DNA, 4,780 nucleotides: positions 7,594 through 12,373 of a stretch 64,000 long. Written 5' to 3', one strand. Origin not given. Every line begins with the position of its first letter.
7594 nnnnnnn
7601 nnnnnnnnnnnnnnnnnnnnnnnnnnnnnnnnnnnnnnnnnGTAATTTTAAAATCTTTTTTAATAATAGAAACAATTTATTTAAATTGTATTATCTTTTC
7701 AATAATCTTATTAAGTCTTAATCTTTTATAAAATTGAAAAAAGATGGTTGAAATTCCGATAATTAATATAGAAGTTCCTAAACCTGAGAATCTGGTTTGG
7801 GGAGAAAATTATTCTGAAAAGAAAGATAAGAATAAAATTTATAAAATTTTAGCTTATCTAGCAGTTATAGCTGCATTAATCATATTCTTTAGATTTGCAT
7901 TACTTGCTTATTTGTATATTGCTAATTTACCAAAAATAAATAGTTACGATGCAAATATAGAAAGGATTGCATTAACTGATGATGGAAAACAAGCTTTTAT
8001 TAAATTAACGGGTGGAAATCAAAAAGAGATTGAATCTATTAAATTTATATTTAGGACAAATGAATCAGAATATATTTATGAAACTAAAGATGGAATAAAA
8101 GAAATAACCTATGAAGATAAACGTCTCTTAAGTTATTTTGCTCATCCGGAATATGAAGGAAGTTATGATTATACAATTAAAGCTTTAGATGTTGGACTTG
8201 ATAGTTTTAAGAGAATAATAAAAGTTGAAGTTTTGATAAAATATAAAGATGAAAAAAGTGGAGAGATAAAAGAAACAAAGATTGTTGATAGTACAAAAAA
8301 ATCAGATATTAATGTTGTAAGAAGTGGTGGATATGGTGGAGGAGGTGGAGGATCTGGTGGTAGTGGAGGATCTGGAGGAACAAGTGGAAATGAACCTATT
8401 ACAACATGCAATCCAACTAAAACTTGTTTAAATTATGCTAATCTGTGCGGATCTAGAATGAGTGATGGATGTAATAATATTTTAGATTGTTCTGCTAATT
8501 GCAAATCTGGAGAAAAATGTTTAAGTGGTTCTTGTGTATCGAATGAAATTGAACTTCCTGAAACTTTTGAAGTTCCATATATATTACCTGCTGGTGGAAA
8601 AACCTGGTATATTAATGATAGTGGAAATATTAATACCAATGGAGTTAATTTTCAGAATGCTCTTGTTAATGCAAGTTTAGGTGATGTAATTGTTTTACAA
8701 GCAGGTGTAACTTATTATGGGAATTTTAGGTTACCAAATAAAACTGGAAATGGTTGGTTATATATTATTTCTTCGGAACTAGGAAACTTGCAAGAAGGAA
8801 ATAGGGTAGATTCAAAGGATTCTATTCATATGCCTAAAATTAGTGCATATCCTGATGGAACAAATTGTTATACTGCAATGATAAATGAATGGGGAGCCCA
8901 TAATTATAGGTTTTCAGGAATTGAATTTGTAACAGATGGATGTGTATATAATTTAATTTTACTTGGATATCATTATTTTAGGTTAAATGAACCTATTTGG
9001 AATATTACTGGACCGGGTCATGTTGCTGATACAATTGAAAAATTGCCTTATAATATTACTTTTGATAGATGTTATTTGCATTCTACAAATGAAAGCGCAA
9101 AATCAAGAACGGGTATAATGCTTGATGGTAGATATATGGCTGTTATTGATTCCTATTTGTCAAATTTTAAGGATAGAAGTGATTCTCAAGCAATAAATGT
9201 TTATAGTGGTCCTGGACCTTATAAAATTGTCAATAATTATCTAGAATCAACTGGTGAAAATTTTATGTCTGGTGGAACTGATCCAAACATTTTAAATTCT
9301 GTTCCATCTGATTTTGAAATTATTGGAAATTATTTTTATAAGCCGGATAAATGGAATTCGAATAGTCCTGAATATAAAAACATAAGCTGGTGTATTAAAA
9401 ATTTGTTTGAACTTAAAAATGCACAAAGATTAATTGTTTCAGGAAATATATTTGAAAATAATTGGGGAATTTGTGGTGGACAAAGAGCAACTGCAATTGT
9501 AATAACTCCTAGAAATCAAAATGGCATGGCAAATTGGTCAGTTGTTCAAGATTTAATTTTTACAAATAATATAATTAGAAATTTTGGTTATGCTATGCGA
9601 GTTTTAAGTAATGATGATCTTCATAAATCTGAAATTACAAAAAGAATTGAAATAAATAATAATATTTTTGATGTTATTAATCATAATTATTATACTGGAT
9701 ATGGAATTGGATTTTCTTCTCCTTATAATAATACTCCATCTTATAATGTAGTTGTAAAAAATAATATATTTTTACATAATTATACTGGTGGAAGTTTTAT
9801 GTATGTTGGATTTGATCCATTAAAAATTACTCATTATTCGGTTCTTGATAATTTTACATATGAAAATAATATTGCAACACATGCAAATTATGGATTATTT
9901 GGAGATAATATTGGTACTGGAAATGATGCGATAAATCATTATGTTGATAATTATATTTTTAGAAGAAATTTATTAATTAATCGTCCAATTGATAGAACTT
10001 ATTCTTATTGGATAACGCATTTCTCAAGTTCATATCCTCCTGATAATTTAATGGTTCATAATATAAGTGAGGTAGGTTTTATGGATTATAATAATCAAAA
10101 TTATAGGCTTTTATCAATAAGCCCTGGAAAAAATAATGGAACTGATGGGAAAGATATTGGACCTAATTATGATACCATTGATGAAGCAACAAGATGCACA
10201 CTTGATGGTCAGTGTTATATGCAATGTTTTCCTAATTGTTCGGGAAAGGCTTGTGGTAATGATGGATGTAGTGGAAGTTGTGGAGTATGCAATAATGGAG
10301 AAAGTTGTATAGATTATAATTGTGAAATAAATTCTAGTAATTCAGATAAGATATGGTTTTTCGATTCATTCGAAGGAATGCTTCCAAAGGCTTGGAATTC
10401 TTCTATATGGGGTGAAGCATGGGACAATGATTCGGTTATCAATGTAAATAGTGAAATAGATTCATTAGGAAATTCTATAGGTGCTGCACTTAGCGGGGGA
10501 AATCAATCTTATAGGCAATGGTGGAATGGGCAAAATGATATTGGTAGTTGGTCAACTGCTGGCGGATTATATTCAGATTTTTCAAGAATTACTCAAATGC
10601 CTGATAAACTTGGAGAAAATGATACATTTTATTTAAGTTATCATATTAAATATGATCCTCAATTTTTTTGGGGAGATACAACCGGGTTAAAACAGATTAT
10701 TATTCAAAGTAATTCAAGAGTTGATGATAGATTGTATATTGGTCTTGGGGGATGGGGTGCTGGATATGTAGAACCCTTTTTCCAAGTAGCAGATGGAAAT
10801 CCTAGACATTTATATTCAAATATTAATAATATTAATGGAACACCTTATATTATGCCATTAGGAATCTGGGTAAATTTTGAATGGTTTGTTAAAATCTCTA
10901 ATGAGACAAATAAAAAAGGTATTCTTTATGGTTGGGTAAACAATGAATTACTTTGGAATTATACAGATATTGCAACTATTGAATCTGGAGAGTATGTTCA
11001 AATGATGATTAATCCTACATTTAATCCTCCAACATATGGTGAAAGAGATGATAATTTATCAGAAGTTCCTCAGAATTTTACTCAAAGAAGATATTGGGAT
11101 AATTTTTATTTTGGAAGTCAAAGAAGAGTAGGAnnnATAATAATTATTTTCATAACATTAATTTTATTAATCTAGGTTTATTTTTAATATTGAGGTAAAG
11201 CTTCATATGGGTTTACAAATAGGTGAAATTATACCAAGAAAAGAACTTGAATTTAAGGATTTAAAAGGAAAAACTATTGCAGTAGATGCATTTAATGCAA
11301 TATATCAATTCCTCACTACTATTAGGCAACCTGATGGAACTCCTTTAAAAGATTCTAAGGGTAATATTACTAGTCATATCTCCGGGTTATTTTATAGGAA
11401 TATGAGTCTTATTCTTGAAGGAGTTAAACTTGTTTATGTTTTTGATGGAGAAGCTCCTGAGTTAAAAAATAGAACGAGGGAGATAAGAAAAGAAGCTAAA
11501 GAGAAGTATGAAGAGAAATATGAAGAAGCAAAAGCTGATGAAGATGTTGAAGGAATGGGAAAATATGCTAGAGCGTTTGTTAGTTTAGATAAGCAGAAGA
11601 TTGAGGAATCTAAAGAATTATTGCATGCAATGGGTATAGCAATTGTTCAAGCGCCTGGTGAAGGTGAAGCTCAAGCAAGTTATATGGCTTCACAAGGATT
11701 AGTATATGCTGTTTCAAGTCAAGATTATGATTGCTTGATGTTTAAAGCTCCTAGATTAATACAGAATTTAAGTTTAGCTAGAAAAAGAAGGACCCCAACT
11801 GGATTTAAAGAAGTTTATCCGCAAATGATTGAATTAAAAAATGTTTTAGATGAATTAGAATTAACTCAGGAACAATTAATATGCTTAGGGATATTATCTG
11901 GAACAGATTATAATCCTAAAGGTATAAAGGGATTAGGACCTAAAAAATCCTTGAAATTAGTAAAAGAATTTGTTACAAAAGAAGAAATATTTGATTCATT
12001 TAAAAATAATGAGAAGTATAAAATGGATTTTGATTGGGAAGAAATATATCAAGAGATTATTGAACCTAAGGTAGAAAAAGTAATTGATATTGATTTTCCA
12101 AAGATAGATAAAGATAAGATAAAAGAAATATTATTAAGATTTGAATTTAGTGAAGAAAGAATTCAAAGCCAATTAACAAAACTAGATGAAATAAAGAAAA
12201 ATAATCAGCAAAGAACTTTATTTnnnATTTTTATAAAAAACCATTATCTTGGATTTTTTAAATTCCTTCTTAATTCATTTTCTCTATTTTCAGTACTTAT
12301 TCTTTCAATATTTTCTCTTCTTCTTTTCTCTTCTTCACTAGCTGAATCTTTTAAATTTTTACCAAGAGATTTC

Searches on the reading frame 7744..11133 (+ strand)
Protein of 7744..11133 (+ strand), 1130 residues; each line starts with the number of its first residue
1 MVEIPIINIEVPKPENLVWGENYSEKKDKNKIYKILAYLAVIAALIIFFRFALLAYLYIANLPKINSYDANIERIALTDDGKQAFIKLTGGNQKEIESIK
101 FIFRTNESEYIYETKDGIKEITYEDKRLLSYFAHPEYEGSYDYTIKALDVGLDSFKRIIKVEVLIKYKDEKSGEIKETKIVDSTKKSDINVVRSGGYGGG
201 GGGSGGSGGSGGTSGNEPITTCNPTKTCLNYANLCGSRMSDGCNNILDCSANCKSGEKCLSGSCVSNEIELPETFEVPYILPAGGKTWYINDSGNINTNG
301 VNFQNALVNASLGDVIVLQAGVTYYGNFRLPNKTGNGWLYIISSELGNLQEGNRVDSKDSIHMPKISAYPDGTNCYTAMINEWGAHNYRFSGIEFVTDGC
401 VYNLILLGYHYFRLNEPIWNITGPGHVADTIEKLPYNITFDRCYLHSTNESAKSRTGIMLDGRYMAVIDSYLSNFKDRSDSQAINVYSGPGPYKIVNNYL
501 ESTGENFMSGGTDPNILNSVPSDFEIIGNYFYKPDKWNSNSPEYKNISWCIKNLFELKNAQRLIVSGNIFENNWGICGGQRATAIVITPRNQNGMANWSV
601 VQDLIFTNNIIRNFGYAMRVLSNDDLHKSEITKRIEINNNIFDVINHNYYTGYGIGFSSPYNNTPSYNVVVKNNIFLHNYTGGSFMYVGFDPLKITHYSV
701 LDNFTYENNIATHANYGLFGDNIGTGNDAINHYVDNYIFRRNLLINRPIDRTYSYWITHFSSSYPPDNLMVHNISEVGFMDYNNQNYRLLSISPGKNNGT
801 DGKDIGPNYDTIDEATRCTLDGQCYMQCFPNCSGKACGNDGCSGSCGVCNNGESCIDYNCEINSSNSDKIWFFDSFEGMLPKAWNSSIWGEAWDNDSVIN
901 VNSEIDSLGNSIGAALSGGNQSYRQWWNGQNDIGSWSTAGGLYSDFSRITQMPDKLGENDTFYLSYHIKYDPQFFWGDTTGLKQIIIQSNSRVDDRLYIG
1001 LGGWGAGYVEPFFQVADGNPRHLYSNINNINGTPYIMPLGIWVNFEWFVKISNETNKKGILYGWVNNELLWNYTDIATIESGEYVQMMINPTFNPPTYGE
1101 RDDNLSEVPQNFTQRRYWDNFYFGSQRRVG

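Call 3: search_protein_families(library=pfam, proteins=[window:7744-11133:+], max_evalue=1)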
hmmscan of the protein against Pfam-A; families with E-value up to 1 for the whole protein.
window:7744-11133:+ (1130 aa): 1 family
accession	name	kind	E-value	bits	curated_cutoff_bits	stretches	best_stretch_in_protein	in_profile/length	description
PF04932.20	Wzy_C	-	0.046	13.9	31.7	1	618-663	66-115/149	O-Antigen ligase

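Call 52: search_protein_families(library=ncbifam, proteins=[window:7744-11133:+], max_evalue=0.01)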
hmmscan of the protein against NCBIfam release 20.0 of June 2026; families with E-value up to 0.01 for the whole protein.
window:7744-11133:+ (1130 aa): 0 families

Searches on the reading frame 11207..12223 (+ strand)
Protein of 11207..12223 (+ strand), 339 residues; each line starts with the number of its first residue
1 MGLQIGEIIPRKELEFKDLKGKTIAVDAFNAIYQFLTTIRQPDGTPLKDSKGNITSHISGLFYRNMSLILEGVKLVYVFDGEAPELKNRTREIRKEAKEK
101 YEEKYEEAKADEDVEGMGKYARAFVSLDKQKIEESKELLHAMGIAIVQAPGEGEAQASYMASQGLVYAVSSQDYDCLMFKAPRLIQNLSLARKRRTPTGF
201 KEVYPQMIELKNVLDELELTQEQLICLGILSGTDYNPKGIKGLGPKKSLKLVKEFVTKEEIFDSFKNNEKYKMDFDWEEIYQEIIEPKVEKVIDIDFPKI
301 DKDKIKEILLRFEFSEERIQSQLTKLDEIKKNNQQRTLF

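Call 8: search_protein_families(library=pfam, proteins=[window:11207-12223:+], max_evalue=0.01)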
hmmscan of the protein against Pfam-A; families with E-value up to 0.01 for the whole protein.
window:11207-12223:+ (339 aa): 3 families
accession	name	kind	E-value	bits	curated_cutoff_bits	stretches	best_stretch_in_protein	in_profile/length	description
PF00867.23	XPG_I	-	2.2e-26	92.5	24.9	1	143-234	1-89/89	XPG I-region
PF00752.23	XPG_N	-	6.2e-16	59.1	22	1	12-99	17-99/101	XPG N-terminal domain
PF01367.25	5_3_exonuc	-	0.0019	19.1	40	1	236-271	19-54/97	5'-3' exonuclease, C-terminal SAM fold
